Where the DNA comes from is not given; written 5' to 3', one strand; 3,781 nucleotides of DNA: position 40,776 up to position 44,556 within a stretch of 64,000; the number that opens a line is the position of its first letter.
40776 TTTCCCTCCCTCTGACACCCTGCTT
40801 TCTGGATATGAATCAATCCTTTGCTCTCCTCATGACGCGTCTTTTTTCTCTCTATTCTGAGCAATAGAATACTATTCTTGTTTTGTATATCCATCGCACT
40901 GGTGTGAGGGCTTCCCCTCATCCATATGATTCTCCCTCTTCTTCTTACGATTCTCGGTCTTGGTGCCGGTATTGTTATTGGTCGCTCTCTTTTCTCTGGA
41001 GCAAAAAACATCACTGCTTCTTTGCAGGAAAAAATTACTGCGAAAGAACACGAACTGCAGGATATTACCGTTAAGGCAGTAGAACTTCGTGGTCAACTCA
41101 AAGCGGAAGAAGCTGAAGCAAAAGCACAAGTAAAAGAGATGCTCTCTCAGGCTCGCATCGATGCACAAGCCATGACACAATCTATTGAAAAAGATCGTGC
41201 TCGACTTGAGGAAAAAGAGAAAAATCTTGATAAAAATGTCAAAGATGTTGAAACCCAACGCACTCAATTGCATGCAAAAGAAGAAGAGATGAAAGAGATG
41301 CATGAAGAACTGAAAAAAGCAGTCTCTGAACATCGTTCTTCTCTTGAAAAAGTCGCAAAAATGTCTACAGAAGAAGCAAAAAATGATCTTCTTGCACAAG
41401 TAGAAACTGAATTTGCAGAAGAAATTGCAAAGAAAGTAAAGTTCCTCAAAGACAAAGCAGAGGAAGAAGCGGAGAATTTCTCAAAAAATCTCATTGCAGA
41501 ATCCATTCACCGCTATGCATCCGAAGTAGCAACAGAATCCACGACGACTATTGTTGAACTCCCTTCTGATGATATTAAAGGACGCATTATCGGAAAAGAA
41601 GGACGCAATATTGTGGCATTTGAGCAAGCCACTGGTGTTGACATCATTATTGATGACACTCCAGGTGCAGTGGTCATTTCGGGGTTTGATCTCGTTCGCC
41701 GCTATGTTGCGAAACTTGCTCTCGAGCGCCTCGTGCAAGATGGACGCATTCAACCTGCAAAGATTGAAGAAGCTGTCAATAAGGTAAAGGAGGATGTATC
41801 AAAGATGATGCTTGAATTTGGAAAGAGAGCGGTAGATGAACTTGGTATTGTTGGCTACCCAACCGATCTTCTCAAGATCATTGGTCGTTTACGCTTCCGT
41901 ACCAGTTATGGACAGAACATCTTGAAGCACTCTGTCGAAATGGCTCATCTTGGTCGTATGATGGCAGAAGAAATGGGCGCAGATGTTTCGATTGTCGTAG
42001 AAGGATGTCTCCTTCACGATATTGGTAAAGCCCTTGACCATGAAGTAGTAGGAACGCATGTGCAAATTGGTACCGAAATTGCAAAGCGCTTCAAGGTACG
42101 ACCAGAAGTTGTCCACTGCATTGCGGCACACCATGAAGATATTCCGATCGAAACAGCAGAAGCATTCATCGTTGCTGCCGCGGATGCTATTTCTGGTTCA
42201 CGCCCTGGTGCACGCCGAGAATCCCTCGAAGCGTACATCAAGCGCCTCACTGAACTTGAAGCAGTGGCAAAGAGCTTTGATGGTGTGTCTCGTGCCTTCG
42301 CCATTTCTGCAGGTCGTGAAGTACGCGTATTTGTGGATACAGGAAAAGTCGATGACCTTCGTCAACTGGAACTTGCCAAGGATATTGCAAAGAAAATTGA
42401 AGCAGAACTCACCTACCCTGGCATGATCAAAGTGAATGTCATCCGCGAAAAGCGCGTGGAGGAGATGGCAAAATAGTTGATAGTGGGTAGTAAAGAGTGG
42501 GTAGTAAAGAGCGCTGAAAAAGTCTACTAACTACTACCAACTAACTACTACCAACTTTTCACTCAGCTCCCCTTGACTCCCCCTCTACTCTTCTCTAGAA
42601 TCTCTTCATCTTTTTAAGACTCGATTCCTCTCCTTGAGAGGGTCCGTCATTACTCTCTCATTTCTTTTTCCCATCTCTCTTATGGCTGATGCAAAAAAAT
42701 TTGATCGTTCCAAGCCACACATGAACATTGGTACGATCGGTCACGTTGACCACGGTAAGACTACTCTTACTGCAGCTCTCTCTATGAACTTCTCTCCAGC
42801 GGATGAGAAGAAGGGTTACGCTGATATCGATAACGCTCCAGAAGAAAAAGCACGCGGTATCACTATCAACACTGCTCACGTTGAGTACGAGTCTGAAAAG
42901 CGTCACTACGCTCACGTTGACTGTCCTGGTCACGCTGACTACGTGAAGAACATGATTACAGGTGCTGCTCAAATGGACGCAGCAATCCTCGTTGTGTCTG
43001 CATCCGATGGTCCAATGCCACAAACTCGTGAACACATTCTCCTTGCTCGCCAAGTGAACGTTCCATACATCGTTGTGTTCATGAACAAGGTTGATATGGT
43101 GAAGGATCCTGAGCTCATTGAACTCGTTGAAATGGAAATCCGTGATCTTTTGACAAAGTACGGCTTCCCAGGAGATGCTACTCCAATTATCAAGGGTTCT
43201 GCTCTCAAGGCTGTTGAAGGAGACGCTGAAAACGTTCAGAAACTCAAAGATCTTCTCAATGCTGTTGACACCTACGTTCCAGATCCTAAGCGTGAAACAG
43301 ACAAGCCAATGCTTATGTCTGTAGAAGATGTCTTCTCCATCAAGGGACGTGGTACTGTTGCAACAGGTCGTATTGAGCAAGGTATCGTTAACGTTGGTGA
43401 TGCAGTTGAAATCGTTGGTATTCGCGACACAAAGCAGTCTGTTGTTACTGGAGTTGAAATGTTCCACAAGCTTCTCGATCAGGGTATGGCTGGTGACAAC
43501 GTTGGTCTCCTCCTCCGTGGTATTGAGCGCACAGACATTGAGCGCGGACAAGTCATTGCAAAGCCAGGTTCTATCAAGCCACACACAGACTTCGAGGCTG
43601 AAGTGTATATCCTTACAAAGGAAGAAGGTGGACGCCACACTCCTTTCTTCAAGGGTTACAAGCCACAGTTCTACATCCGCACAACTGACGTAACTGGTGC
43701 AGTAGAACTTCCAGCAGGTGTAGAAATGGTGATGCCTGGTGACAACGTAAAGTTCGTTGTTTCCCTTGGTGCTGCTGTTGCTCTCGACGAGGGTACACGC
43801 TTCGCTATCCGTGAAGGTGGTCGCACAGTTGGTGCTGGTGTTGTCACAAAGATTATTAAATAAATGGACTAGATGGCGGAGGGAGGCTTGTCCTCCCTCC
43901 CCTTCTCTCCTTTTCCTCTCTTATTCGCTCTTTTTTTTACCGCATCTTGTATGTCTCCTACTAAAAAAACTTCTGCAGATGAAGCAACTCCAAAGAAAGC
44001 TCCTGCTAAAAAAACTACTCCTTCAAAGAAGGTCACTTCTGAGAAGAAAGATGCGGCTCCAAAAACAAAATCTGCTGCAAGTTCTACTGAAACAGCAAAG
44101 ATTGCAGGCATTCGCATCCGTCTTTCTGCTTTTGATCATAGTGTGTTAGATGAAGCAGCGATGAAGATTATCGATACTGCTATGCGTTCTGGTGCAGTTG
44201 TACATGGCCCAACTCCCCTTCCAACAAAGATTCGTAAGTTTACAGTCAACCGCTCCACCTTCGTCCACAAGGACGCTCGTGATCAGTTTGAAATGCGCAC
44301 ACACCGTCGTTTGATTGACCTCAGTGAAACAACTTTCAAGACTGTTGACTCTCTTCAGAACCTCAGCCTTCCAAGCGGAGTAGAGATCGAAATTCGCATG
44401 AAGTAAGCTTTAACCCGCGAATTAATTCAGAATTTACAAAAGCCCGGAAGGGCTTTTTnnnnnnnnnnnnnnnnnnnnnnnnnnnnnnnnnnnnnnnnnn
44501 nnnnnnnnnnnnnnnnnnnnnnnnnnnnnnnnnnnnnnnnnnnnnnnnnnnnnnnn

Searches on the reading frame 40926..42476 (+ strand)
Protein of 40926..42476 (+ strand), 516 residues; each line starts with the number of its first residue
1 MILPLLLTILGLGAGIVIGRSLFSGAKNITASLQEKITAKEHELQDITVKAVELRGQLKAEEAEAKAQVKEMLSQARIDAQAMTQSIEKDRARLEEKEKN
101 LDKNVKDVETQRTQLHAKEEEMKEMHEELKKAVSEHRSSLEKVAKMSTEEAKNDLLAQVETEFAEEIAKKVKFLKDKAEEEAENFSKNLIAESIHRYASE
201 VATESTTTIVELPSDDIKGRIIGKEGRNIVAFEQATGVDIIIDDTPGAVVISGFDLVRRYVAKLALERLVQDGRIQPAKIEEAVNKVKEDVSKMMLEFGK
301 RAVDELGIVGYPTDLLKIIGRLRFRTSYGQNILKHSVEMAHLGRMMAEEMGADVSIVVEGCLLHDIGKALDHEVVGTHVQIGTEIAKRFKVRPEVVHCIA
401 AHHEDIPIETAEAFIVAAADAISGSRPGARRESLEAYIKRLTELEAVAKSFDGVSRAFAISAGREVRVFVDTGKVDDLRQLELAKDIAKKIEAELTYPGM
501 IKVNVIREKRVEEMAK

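Call 11: search_protein_families(library=pfam, proteins=[window:40926-42476:+])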
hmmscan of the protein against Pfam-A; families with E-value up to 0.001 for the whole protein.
window:40926-42476:+ (516 aa): 3 families
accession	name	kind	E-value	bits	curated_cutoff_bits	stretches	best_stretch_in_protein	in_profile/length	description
PF12072.13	RNase_Y_N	-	1.7e-20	73.7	32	1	8-200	6-200/201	RNase Y N-terminal region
PF01966.28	HD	-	8.1e-18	65.2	22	1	333-423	2-114/116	HD domain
PF00013.35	KH_1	-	3.3e-07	30.4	21.5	1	209-255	3-53/66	KH domain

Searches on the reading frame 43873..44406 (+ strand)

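Call 11: search_protein_families(library=pfam, proteins=[window:43873-44406:+])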
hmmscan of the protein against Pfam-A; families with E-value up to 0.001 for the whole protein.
window:43873-44406:+ (177 aa): 1 family
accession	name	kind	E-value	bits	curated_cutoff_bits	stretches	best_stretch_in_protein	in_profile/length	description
PF00338.27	Ribosomal_S10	-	1.1e-30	106.2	21.2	1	81-174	1-97/98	Ribosomal protein S10p/S20e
